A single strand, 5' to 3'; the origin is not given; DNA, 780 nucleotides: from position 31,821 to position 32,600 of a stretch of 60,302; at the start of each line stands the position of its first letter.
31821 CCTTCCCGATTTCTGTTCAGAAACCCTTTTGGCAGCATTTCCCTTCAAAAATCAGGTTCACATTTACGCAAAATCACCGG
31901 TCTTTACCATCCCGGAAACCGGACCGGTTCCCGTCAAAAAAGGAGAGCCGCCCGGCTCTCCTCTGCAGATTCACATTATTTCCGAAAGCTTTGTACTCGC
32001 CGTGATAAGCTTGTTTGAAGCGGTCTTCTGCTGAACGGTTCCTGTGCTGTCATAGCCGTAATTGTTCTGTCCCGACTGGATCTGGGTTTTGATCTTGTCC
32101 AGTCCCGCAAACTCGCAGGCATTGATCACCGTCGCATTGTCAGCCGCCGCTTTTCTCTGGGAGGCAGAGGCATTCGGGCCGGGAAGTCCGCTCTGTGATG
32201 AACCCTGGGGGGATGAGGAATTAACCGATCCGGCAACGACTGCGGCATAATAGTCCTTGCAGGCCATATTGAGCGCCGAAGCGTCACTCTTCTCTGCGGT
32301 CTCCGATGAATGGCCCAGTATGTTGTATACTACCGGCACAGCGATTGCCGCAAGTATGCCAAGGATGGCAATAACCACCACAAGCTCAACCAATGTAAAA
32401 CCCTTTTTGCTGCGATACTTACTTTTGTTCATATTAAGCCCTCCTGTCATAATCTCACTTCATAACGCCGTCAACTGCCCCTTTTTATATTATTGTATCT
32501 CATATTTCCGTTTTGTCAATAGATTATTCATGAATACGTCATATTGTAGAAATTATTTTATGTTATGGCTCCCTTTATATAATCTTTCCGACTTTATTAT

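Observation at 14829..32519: Complete retractile type IV pilus locus in four transcription units, ending in a giant pilin-like adhesin gene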

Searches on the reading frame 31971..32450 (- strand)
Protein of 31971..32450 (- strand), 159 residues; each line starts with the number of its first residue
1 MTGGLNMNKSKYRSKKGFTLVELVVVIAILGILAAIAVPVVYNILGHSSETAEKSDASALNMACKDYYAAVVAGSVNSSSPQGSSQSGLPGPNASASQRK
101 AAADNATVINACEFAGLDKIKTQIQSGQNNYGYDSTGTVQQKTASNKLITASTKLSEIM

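Call 3: search_protein_families(library=pfam, proteins=[window:31971-32450:-], max_evalue=0.01)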
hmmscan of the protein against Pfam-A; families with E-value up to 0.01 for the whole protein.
window:31971-32450:- (159 aa): 1 family
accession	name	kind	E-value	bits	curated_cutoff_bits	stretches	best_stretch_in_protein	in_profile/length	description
PF07963.17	N_methyl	-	5e-10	39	21.2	1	13-38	2-27/27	Prokaryotic N-terminal methylation motif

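Call 10: search_protein_families(library=ncbifam, proteins=[window:31971-32450:-], max_evalue=0.01)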
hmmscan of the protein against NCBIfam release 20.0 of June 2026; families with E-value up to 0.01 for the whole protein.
window:31971-32450:- (159 aa): 10 families
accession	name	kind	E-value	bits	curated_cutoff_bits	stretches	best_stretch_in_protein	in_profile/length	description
NF041775.1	typeIV_PilA_Myxo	equivalog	6e-10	39.5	400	1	15-69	10-64/214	type IV pilin protein PilA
TIGR01710.1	typeII_sec_gspG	equivalog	1.4e-09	38.1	88.85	1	16-67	1-52/134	type II secretion system major pseudopilin GspG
TIGR02532.1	IV_pilin_GFxxxE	domain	3.5e-09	36.1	16.3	1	15-38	1-24/24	prepilin-type N-terminal cleavage/methylation domain-containing protein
NF007862.0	PRK10574.1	equivalog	5.5e-07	29.8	138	1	14-47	3-36/145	prepilin peptidase-dependent pilin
NF040999.1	pilin_ComGC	equivalog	6.4e-06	26.3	75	1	15-62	1-45/84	competence type IV pilus major pilin ComGC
NF041013.1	T4P_ComGE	equivalog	1.9e-05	24.7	49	1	14-63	2-49/83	competence type IV pilus minor pilin ComGE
TIGR01708.2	typeII_sec_gspH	equivalog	2.1e-05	24.6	80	1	16-38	2-24/169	type II secretion system minor pseudopilin GspH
TIGR02596.1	TIGR02596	subfamily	8.5e-05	22.7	70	1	18-49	1-32/196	Verru_Chthon cassette protein D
NF007800.0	PRK10506.1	equivalog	0.0041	17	158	1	11-36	4-29/163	prepilin peptidase-dependent protein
TIGR01711.1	gspJ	equivalog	0.0076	16.1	64.85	0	16-55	1-39/192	type II secretion system minor pseudopilin GspJ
